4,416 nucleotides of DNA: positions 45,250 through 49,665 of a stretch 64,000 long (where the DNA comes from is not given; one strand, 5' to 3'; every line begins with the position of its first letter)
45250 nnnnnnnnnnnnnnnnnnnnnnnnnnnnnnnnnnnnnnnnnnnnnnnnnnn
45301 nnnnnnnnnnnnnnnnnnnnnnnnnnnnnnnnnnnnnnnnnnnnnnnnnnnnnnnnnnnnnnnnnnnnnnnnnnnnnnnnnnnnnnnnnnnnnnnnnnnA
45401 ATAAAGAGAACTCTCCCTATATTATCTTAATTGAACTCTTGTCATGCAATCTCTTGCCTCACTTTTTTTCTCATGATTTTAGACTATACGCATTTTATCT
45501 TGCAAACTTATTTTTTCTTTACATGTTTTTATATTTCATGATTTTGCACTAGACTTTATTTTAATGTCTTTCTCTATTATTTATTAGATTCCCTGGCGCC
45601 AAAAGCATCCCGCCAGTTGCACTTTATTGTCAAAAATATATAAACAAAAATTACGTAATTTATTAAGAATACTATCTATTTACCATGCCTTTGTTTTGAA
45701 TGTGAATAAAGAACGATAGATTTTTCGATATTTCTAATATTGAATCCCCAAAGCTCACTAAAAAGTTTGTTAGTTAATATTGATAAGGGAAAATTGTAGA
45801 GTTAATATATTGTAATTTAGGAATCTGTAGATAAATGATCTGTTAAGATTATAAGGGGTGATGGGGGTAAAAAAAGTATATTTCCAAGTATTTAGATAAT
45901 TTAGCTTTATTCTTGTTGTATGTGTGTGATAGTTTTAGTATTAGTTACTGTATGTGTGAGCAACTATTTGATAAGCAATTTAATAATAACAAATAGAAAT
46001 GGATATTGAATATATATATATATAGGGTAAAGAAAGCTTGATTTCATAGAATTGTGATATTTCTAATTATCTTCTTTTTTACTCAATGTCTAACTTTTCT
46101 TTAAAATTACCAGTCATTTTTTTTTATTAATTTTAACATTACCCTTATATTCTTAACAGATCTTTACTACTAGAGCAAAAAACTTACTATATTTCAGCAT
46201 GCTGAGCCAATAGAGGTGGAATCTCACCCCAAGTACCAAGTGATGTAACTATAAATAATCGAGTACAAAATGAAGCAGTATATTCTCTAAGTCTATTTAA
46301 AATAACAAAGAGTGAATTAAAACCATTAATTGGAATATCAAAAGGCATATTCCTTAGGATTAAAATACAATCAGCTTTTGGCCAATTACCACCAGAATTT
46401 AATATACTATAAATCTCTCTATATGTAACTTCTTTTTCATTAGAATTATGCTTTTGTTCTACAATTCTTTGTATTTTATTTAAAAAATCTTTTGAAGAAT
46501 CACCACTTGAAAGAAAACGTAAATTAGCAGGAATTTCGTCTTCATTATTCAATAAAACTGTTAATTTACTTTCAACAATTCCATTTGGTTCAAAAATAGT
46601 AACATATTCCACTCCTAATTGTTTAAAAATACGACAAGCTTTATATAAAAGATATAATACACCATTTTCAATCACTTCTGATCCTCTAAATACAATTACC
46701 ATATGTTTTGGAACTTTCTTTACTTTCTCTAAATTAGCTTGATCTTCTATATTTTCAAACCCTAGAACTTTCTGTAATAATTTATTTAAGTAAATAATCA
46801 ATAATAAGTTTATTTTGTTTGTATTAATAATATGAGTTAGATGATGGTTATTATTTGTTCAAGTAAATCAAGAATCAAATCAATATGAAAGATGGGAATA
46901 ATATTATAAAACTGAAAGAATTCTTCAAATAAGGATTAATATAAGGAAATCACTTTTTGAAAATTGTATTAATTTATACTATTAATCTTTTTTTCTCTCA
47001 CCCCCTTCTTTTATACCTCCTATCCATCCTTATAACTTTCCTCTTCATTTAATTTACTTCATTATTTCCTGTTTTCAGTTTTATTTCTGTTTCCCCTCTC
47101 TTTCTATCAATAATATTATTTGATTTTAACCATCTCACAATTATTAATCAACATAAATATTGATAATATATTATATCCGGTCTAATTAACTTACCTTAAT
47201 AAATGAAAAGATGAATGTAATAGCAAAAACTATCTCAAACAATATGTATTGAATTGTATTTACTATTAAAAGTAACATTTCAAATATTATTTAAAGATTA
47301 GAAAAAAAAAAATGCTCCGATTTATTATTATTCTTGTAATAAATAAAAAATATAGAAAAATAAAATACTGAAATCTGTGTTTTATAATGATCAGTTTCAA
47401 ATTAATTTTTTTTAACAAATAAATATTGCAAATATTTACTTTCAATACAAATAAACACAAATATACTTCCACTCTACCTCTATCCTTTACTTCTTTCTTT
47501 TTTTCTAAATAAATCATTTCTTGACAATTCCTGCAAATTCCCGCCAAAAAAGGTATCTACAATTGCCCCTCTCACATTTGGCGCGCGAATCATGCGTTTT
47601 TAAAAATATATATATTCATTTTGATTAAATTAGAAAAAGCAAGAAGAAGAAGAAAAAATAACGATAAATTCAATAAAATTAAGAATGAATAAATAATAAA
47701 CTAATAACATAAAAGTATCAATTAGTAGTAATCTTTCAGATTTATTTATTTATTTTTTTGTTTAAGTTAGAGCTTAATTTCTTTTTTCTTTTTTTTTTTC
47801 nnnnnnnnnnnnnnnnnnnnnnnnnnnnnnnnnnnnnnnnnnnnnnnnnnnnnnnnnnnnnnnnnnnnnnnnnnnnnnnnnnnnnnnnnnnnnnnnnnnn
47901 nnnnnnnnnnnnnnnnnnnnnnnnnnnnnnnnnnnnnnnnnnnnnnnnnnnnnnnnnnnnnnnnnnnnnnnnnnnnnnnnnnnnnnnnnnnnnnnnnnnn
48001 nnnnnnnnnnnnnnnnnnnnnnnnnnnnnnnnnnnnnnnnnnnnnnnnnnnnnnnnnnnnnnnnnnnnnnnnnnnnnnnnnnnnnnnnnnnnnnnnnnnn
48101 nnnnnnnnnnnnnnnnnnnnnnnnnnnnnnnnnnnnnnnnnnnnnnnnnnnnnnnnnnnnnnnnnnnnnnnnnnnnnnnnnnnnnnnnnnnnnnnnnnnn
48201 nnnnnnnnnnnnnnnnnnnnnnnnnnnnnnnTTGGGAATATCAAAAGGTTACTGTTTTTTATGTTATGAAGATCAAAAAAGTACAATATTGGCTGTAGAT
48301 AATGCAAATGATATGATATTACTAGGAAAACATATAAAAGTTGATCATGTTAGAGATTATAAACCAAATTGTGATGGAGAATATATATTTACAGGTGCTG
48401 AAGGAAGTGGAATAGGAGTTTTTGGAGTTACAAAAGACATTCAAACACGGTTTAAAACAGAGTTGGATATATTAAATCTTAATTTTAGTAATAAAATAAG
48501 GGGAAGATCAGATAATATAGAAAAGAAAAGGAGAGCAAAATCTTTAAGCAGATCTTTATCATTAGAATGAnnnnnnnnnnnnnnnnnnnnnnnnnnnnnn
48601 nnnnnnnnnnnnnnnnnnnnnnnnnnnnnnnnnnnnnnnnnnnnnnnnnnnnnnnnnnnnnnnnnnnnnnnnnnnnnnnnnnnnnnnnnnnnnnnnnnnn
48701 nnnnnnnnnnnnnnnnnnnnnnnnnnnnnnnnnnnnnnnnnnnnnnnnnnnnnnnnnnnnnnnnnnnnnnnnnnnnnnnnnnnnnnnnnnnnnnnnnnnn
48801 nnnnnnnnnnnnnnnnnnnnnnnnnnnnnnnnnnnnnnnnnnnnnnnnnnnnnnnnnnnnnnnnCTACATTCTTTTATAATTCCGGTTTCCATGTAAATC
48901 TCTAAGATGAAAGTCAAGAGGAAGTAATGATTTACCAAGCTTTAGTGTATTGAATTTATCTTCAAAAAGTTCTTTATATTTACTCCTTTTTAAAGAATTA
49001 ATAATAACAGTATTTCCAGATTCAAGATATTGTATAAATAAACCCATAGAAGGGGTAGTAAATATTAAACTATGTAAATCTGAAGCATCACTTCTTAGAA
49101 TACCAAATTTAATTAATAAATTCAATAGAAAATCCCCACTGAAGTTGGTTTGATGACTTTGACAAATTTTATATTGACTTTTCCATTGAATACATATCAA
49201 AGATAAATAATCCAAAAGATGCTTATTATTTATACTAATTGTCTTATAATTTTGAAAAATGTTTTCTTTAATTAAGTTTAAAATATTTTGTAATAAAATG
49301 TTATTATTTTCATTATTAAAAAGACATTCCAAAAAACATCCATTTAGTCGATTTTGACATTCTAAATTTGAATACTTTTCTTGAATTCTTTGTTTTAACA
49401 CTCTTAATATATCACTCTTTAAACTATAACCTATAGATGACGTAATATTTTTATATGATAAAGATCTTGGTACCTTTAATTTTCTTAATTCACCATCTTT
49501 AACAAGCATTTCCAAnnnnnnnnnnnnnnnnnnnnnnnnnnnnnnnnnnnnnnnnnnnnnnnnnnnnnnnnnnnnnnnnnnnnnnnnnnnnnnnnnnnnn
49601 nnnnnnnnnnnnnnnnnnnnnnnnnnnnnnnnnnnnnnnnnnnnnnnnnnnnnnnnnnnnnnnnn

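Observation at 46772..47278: Candidate signal/TM exon and a 423-nt intron for the Nus1-like gene, whose ORF has no start codon of its own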

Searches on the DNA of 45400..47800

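Call 66: search_rna_families(source=window, start=45400, end=47800, threshold=evalue, max_evalue=1)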
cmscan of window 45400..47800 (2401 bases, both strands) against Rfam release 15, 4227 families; matches with E-value up to 1: 0.
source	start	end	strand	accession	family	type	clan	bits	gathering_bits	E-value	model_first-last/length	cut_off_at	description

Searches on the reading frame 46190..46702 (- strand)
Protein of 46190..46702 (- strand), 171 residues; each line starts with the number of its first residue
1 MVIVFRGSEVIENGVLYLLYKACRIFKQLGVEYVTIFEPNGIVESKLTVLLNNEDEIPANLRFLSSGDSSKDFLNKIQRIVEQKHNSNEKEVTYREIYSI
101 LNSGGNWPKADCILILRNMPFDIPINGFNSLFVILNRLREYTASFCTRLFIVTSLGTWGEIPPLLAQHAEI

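Call 57: list_cluster_members(proteins=[P0001, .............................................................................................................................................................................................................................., window:46190-46702:-])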
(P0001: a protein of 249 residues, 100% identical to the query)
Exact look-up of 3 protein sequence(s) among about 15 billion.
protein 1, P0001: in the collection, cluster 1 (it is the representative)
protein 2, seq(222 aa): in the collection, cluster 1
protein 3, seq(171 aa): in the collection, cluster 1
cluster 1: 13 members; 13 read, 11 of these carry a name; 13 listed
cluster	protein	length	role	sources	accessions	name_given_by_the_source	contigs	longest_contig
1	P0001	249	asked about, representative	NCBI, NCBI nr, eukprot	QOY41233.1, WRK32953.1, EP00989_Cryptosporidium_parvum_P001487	Uncharacterized protein cpbgf_6003480 [Cryptosporidium parvum] | Uncharacterized protein CPATCC_0015050 [Cryptosporidium parvum] | QOY41233.1 hypothetical protein CPATCC_002905 [Cryptosporidium parvum]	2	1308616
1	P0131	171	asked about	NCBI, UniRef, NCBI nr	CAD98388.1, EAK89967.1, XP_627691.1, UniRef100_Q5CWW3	hypothetical protein [Cryptosporidium parvum Iowa II] | Uncharacterized protein n=4 Tax=Cryptosporidium parvum TaxID=5807 RepID=Q5CWW3_CRYPI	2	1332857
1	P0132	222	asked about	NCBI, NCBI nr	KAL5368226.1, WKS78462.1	hypothetical protein CPHLJ_6g3480 [Cryptosporidium parvum] | hypothetical protein CPCDC_6g3480 [Cryptosporidium sp. 43IA8]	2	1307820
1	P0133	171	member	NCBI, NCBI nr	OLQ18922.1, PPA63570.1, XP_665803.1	hypothetical protein ChUKH1_08520 [Cryptosporidium hominis] | hypothetical protein [Cryptosporidium hominis TU502]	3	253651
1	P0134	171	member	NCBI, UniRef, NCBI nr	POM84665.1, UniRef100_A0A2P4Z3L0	hypothetical protein CmeUKMEL1_13530 [Cryptosporidium meleagridis] | Uncharacterized protein n=1 Tax=Cryptosporidium meleagridis TaxID=93969 ...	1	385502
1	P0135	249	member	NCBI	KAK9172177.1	hypothetical protein cmbei_6003480 [Cryptosporidium meleagridis]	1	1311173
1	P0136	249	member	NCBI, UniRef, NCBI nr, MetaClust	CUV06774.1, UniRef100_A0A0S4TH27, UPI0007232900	unnamed protein product [Cryptosporidium hominis] | Uncharacterized protein n=3 Tax=Cryptosporidium hominis TaxID=237895 ... | status=active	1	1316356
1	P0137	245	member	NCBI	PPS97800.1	Uncharacterized protein GY17_00000360, partial [Cryptosporidium hominis]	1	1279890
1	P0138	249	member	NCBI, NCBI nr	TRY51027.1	Uncharacterized protein CTYZ_00001543 [Cryptosporidium tyzzeri]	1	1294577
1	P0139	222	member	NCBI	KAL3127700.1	hypothetical protein CHM_6g3480 [Cryptosporidium hominis]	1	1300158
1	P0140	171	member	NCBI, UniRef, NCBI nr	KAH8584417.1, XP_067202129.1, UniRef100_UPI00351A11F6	uncharacterized protein ELE39_002511 [Cryptosporidium sp. chipmunk genotype I] | uncharacterized protein n=1 Tax=Cryptosporidium sp. chipmunk genotype I TaxID=1280935 ... | hypothetical protein ELE39_002511 [Cryptosporidium sp. chipmunk genotype I]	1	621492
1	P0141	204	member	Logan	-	-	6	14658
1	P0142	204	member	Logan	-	-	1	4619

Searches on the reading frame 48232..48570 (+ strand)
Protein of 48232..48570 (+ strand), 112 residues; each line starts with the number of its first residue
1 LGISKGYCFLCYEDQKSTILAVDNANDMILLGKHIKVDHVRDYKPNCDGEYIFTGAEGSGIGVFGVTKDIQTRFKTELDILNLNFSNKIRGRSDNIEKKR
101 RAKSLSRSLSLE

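Call 4: search_protein_families(library=pfam, proteins=[window:48232-48570:+], max_evalue=1)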
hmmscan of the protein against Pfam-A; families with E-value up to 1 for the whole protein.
window:48232-48570:+ (112 aa): 2 families
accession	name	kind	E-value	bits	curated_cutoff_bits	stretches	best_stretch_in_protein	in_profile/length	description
PF00076.28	RRM_1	-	0.0051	17.1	20.7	1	4-36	38-70/70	RNA recognition motif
PF02081.20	TrpBP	-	0.081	13.3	21.3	1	49-75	3-29/69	Tryptophan RNA-binding attenuator protein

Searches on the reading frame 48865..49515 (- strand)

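Call 4: search_protein_families(library=pfam, proteins=[window:48865-49515:-], max_evalue=1)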
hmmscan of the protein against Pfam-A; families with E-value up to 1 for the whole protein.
window:48865-49515:- (216 aa): 1 family
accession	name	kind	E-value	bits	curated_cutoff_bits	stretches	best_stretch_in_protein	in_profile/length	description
PF10494.15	Stk19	-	3e-07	30.6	27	1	2-188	54-214/278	Inactive serine-threonine protein kinase 19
